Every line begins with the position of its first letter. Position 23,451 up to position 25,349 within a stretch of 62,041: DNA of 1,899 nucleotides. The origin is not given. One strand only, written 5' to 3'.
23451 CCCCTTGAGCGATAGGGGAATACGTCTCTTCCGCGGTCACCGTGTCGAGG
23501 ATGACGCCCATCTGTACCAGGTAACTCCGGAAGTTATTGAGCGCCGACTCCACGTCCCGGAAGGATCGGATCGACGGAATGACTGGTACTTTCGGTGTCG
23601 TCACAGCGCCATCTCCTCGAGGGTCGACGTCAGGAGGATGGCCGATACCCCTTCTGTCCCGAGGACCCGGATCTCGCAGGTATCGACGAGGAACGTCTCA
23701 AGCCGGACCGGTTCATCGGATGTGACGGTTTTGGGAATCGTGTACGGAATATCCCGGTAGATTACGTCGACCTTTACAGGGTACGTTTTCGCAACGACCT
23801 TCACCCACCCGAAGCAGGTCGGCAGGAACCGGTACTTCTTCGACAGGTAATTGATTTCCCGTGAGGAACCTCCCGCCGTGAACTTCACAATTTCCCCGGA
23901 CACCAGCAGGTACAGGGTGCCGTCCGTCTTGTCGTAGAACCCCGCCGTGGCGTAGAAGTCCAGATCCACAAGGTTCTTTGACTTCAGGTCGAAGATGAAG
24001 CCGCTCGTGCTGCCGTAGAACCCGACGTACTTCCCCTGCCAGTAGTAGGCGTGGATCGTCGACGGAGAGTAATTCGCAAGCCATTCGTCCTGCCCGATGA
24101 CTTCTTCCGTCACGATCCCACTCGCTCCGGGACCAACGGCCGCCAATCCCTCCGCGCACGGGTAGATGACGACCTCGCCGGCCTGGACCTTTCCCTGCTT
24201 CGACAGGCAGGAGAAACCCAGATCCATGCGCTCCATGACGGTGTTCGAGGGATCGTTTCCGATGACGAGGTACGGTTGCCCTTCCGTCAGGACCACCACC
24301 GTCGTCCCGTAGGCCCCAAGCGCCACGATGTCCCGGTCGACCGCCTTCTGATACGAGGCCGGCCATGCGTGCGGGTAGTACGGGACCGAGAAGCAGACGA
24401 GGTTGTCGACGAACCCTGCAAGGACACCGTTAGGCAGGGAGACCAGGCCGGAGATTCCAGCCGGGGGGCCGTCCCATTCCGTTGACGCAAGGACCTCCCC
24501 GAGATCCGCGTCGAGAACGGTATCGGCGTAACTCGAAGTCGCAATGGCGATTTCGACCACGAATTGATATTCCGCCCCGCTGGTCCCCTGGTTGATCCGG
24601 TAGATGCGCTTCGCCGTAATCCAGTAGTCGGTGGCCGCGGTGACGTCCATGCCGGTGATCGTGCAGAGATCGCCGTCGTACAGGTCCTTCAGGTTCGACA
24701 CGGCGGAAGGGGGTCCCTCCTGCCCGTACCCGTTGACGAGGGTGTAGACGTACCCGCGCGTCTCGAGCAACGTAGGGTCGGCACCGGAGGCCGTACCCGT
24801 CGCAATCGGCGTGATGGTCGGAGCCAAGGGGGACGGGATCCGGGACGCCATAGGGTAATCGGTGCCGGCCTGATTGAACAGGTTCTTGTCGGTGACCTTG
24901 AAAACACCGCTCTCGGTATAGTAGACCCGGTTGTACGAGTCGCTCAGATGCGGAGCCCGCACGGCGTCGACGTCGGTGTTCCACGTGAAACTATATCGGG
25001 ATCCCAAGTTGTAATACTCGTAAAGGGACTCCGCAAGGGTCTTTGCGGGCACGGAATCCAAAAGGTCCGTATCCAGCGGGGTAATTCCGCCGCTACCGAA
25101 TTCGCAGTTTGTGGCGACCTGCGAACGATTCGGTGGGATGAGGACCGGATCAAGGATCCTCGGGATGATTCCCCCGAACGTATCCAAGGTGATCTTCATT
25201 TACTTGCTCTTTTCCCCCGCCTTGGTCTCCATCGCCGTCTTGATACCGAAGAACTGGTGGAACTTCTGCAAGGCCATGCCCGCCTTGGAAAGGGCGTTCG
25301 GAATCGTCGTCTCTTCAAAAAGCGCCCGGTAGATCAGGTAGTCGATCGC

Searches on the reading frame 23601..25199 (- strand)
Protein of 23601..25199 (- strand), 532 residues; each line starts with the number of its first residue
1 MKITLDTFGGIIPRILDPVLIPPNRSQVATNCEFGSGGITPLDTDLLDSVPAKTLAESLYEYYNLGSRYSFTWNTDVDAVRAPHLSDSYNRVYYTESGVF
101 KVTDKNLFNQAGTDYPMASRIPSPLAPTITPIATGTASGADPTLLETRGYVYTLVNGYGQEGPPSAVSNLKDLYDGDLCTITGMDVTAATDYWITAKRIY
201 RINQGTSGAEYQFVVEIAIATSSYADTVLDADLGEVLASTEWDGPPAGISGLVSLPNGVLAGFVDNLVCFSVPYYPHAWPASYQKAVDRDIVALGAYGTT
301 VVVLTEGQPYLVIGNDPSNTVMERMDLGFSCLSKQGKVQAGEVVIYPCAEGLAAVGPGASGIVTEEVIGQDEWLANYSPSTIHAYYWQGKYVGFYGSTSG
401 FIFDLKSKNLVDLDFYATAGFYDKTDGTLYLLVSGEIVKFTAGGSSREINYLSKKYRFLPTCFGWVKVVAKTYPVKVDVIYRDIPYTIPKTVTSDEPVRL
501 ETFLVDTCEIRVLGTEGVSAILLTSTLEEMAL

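Call 106: search_protein_families(library=phrogs, proteins=[window:23601-25199:-], max_evalue=0.00001)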
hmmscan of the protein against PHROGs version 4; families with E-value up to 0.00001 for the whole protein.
window:23601-25199:- (532 aa): 3 families
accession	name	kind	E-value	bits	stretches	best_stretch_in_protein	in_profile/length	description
phrog_511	-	head and packaging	2.2e-122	411.1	1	1-530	320-858/862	internal virion protein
phrog_17680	-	unknown function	6.5e-41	141.9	1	3-296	4-297/356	-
phrog_26027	-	unknown function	2.6e-09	37.8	1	343-531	4-200/201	-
